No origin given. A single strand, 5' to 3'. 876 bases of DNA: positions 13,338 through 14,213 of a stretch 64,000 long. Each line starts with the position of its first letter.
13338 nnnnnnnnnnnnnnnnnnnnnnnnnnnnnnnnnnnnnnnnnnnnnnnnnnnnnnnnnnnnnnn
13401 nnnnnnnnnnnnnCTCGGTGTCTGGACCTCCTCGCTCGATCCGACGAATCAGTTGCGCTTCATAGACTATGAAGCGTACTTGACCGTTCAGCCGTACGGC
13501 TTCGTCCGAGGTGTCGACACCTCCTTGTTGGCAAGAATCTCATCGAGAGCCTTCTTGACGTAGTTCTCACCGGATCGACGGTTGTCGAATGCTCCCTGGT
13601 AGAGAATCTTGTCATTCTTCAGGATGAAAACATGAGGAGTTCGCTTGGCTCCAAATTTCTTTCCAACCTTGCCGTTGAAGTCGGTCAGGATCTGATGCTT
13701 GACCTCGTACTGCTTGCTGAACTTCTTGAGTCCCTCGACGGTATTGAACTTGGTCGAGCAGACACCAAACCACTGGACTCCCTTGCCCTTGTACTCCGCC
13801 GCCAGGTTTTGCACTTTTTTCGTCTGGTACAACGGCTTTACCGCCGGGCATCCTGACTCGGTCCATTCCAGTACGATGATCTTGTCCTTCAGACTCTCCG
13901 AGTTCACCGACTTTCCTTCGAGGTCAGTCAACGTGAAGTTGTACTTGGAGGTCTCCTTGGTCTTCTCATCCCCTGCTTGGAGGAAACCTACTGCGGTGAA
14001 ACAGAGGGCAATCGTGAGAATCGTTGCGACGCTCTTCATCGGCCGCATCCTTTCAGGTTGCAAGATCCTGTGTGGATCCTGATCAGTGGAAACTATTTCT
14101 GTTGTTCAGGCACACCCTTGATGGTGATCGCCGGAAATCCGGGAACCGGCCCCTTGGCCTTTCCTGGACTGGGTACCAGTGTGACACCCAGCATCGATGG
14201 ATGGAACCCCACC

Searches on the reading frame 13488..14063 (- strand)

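Call 63: search_protein_families(library=pfam, proteins=[window:13488-14063:-], max_evalue=0.001)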
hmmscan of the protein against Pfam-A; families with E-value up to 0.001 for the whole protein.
window:13488-14063:- (191 aa): 3 families
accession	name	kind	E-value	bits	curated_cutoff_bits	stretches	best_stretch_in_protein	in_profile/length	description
PF00578.27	AhpC-TSA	-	2.5e-12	47.3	26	1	42-154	7-121/124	AhpC/TSA family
PF08534.16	Redoxin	-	3.2e-12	46.9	26.6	1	42-162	8-137/148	Redoxin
PF00255.25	GSHPx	-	0.00024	21.1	27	1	41-127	2-91/108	Glutathione peroxidase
